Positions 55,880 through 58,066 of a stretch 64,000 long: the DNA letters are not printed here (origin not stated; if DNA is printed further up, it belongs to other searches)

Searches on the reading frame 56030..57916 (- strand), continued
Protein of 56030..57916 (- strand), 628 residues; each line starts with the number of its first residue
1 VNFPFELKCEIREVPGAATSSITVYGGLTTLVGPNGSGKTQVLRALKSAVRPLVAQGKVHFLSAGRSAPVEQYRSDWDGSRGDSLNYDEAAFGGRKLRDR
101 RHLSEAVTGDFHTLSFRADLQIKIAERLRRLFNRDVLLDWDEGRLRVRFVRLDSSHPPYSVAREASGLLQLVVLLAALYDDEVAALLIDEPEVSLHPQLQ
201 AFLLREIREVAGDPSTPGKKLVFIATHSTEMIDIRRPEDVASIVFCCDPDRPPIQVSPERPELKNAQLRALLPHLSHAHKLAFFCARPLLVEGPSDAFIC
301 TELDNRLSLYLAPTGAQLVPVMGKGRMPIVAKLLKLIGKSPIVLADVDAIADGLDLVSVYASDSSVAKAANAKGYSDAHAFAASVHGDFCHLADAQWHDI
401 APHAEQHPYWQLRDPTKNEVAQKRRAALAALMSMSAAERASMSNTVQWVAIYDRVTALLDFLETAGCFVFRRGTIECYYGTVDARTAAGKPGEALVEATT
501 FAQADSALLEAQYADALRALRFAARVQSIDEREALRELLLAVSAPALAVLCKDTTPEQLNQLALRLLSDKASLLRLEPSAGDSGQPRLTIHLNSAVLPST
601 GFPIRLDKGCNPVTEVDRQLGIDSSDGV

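Call 23: find_related_loci(query=A1, collection=genome_contigs, flank=8000)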
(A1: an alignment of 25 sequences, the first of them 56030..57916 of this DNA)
Query A1 (628 aa) in genome_contigs; peptide patterns used: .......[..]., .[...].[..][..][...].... (x = any residue, [..] = any of these).
600 stretches matched a pattern (row limit reached: there are more); 167 encode a relative of the query (tblastn E <= 1e-3); the best 80 are kept; 80 distinct loci.
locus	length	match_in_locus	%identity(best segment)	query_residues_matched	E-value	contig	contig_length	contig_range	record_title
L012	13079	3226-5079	47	1-620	0e+0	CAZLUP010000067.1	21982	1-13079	MAG TPA_asm: uncultured bacterium isolate binchicken_co274_385 genome assembly, contig: NODE_6117_length_21982_cov_21.35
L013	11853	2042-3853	49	1-608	0e+0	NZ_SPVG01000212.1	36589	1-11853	Duganella callida strain DN04 EFN1C9WPVQ, whole genome shotgun sequence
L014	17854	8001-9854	46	1-620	0e+0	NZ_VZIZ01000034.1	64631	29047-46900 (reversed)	Psychrobacter nivimaris strain LAMA 639 contig34, whole genome shotgun sequence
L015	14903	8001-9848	47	1-620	0e+0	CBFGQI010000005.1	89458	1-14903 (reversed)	MAG TPA_asm: uncultured Oxalobacteraceae bacterium isolate SRR14536363_binner13_Refined_9 genome assembly, contig: ERZ27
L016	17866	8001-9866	45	1-622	0e+0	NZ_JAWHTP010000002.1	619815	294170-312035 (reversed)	Chromohalobacter sp. HP20-39 NODE_2_length_619815_cov_334.307611, whole genome shotgun sequence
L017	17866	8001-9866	47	1-620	0e+0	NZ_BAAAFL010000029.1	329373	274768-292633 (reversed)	Fulvivirga kasyanovii strain JCM 16186 sequence29, whole genome shotgun sequence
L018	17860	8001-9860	47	1-624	0e+0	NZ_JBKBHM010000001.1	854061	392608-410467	MAG: Limnobacter sp. isolate 21I_061.bin.27 NODE_3_length_854061_cov_4.511763, whole genome shotgun sequence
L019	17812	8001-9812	48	1-608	0e+0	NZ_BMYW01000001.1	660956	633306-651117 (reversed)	Vogesella alkaliphila strain KCTC 32041 sequence01, whole genome shotgun sequence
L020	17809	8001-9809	48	1-608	6e-180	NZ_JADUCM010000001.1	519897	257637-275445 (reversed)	Pseudomonas alkylphenolica strain PSB00016 PSB00016_c0001, whole genome shotgun sequence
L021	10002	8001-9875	45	1-623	8e-180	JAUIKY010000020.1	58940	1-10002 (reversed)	MAG: Bacteroidia bacterium isolate Co_bin.381 NODE_3920_length_58940_cov_4.989016, whole genome shotgun sequence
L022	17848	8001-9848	45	1-620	8e-177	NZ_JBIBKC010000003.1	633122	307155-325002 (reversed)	Pseudomonas sp. NPDC007930 NPDC007930_170_F2.ctg-0003, whole genome shotgun sequence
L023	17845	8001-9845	46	1-620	3e-175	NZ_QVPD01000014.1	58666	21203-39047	Cognatiluteimonas weifangensis strain WF-2 LB2_Scf_14, whole genome shotgun sequence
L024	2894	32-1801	47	19-611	0e+0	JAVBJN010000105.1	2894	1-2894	MAG: Chitinophagaceae bacterium isolate GLO_MAG_00029 c_000001209246, whole genome shotgun sequence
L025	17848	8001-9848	45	1-620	4e-173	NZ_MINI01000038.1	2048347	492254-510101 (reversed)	Pseudomonas putida strain KH-21-134 scaffold3_cov98, whole genome shotgun sequence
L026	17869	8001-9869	46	1-627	9e-178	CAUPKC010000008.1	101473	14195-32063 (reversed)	MAG: uncultured Undibacterium sp. isolate m11-metabat.2 genome assembly, contig: m11-c97, whole genome shotgun sequence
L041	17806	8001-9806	42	1-623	1e-148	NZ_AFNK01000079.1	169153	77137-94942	Haemophilus sputorum CCUG 13788 contig00228, whole genome shotgun sequence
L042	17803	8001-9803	41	1-622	2e-148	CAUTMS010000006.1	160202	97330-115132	MAG TPA_asm: uncultured Actinobacillus sp. isolate ERR10228856_bin.17_MetaWRAP_v1.3_MAG genome assembly, contig: ERZ2165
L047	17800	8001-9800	41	1-623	4e-143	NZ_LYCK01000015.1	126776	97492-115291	Haemophilus haemolyticus strain CCUG 12834 contig_6, whole genome shotgun sequence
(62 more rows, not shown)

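Call 43: search_dna_similar(query=window:56030-57916:-, collection=phages, mode=protein, max_rows=25)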
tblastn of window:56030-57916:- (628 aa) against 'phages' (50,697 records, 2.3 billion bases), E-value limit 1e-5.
No match.

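Call 46: search_dna_similar(query=window:56030-57916:-, collection=plasmids, mode=protein, max_rows=15)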
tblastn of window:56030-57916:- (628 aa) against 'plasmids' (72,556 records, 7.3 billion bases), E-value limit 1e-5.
Records with a match: 13; places in all: 15; records where one place covers at least 80% of the query: 8.
Best place of each record, by identity: <60% 13.
By first word of the organism name: Synechocystis 4; Acinetobacter 4; Vibrio 2; Pseudosulfitobacter 1; Rhizobium 1; Sphingomonas 1.
By predicted mobility (MOB-suite, as given by PLSDB): non-mobilizable 7; mobilizable 4; conjugative 2.
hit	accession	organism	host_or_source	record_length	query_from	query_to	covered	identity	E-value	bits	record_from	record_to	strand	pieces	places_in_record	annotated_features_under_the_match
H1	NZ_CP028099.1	Synechocystis sp. IPPAS B-1465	axenic culture,Synechocystis sp. GT-L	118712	1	618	98%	46.1%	1e-147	479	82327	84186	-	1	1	AAA family ATPase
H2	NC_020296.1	Synechocystis sp. PCC 6803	-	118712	1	618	98%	46.1%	1e-147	479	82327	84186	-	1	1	AAA family ATPase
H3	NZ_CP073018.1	Synechocystis sp. PCC 6803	cell culture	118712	1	618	98%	46.1%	1e-147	479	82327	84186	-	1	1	AAA family ATPase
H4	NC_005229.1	Synechocystis sp. PCC 6803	-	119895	1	618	98%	46.1%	1e-147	479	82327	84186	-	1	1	AAA family ATPase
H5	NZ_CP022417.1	Pseudosulfitobacter pseudonitzschiae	Skeletonema marinoi strain RO5AC,Cell ...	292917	1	623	99%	41.5%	8e-115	385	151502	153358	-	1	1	AAA family ATPase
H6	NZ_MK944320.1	Acinetobacter lwoffii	-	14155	1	620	99%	41.7%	6e-127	420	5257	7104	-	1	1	AAA family ATPase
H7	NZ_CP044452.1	Acinetobacter indicus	soil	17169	1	620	99%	41.7%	6e-127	420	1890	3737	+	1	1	AAA family ATPase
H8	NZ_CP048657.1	Acinetobacter indicus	Pig,feces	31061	1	620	99%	41.7%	6e-127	420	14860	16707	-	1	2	AAA family ATPase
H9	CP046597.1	Acinetobacter indicus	duck,stool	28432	1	499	79%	44.9%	2e-123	410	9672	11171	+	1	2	AAA family ATPase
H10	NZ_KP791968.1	Vibrio parahaemolyticus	-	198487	131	617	78%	45.6%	1e-85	344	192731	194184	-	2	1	ATP-dependent endonuclease | AAA family ATPase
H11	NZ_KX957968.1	Vibrio alginolyticus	shrimip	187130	131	617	78%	45.6%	1e-85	344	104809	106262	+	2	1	ATP-dependent endonuclease | AAA family ATPase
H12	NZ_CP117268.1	Rhizobium rhododendri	Rhododendron sp.,pure bacterial ...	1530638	14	337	52%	40.9%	7e-51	197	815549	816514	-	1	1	record has no annotation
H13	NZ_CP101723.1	Sphingomonas sp. NY01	mango,whole organism,commercial mango ...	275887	188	323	22%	30.1%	4e-6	58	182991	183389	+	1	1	ATP-dependent endonuclease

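Call 51: get_annotated_region(hit=H4, flank=5000)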
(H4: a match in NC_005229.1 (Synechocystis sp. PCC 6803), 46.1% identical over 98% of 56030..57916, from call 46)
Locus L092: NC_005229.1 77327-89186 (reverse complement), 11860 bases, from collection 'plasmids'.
description: Synechocystis sp. PCC 6803 plasmid pSYSM, complete sequence
organism: Synechocystis sp. PCC 6803 (NCBI taxid 1148)
taxonomy: Bacteria; Cyanobacteriota; Cyanophyceae; Synechococcales; Merismopediaceae; Synechocystis; Synechocystis sp. PCC 6803
host: -; source: -; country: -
typing (MOB-suite, as given by PLSDB): non-mobilizable
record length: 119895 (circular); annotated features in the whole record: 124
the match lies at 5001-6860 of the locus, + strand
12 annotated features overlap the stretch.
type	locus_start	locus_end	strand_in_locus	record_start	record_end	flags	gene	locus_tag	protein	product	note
CDS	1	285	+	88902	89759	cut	-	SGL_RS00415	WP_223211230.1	metal-dependent hydrolase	-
CDS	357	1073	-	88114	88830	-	-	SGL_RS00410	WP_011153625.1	SDR family oxidoreductase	-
CDS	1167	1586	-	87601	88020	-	-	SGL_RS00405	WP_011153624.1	DUF2267 domain-containing protein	-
CDS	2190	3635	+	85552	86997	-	-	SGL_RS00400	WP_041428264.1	PLP-dependent aminotransferase family protein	-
CDS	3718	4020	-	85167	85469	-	-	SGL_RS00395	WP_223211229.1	hypothetical protein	-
CDS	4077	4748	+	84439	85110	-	-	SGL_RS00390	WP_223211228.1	thermonuclease family protein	-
CDS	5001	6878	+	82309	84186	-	-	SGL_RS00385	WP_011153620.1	AAA family ATPase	-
CDS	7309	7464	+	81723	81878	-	-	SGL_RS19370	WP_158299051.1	hypothetical protein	-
CDS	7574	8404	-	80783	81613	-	-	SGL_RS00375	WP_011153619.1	Rpn family recombination-promoting nuclease/putative transposase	-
CDS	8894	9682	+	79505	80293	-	-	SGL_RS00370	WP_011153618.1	YwqG family protein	-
CDS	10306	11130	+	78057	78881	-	-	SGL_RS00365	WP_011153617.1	alpha/beta hydrolase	-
CDS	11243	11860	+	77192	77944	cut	-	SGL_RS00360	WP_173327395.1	glucose 1-dehydrogenase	-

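Call 52: get_annotated_region(hit=H6, flank=5000)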
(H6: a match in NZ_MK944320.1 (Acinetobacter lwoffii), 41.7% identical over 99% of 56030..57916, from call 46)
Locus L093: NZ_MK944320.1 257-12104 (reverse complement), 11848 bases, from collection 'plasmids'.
description: Acinetobacter lwoffii strain M2a plasmid pAVAci84, complete sequence
organism: Acinetobacter lwoffii (NCBI taxid 28090)
taxonomy: Bacteria; Pseudomonadota; Gammaproteobacteria; Moraxellales; Moraxellaceae; Acinetobacter; Acinetobacter lwoffii
host: -; source: -; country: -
typing (MOB-suite, as given by PLSDB): mobilizable; replicon rep_cluster_1071,rep_cluster_1265; relaxase MOBQ,MOBQ
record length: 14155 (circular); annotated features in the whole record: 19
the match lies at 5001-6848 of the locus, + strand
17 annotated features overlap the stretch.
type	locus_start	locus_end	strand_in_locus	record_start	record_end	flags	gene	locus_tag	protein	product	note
CDS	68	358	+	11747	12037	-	-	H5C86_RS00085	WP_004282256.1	type II toxin-antitoxin system RelB/DinJ family antitoxin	GO:0006355 - regulation of DNA-templated transcription [Evidence IEA]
CDS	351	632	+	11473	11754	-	-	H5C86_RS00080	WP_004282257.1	type II toxin-antitoxin system YafQ family toxin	-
CDS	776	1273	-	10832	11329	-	-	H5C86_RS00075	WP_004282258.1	hypothetical protein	-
CDS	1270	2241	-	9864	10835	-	mobQ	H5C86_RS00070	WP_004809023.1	MobQ family relaxase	-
CDS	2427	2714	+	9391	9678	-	-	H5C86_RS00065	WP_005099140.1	hypothetical protein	-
CDS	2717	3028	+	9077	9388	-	-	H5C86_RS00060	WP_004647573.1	HU family DNA-binding protein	GO:0030261 - chromosome condensation [Evidence IEA]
CDS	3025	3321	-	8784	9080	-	-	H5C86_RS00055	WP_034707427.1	hypothetical protein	-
CDS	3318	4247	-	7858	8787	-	repM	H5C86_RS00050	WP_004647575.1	replication initiation protein RepM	GO:0006270 - DNA replication initiation [Evidence IEA]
CDS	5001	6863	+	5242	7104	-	-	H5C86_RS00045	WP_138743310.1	AAA family ATPase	-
CDS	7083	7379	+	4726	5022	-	-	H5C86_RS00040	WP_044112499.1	BrnT family toxin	-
CDS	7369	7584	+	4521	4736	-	-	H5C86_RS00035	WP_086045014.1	hypothetical protein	-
CDS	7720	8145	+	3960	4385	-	-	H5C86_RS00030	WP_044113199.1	hypothetical protein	-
CDS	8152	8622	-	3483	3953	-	-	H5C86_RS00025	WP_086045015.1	hypothetical protein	-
CDS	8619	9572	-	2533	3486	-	mobQ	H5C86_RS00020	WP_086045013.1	MobQ family relaxase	-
CDS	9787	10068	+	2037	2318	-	-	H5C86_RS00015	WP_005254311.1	hypothetical protein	-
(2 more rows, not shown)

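Call 53: get_annotated_region(hit=H5, flank=5000)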
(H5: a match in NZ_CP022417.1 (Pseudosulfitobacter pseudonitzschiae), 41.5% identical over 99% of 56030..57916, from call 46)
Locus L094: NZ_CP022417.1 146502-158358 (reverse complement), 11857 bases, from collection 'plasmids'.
description: Pseudosulfitobacter pseudonitzschiae strain SMR1 plasmid pSMR1-2, complete sequence
organism: Pseudosulfitobacter pseudonitzschiae (NCBI taxid 1402135)
taxonomy: Bacteria; Pseudomonadota; Alphaproteobacteria; Rhodobacterales; Roseobacteraceae; Pseudosulfitobacter; Pseudosulfitobacter pseudonitzschiae
host: -; source: Skeletonema marinoi strain RO5AC,Cell culture,Top-layer sediments; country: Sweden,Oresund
typing (MOB-suite, as given by PLSDB): mobilizable; replicon rep_cluster_251; relaxase MOBP
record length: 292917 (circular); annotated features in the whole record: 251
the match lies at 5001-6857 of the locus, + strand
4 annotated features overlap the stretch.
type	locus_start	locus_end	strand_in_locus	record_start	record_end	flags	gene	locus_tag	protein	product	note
CDS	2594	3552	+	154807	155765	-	-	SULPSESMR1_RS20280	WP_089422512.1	IS630 family transposase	-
CDS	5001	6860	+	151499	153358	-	-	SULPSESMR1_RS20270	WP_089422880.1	AAA family ATPase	-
CDS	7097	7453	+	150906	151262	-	-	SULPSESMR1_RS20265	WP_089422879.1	nucleotide-binding protein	-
CDS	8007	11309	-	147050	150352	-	-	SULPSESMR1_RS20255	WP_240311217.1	DEAD/DEAH box helicase family protein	-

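Call 56: find_related_loci(query=A1, collection=viral_contigs, flank=6000)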
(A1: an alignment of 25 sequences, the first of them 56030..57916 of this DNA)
Query A1 (628 aa) in viral_contigs; peptide patterns used: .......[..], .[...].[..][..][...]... (x = any residue, [..] = any of these).
29 stretches matched a pattern; 11 encode a relative of the query (tblastn E <= 1e-3); 10 distinct loci.
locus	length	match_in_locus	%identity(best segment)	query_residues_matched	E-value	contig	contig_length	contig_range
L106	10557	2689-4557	47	1-627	6e-178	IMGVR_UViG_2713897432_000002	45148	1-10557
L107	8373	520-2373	42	1-622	4e-157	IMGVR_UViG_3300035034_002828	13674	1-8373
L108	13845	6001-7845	44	1-624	8e-175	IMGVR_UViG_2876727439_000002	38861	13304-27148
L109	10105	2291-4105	37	1-613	2e-129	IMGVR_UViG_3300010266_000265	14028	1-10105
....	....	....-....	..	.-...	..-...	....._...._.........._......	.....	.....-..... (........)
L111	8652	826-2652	37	13-620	8e-110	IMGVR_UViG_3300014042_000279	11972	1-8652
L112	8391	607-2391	38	20-620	2e-106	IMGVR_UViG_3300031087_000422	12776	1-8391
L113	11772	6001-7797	38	5-611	3e-98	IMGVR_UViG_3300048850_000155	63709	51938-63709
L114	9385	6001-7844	39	1-624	1e-152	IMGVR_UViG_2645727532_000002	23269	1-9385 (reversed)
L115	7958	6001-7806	36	20-620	6e-104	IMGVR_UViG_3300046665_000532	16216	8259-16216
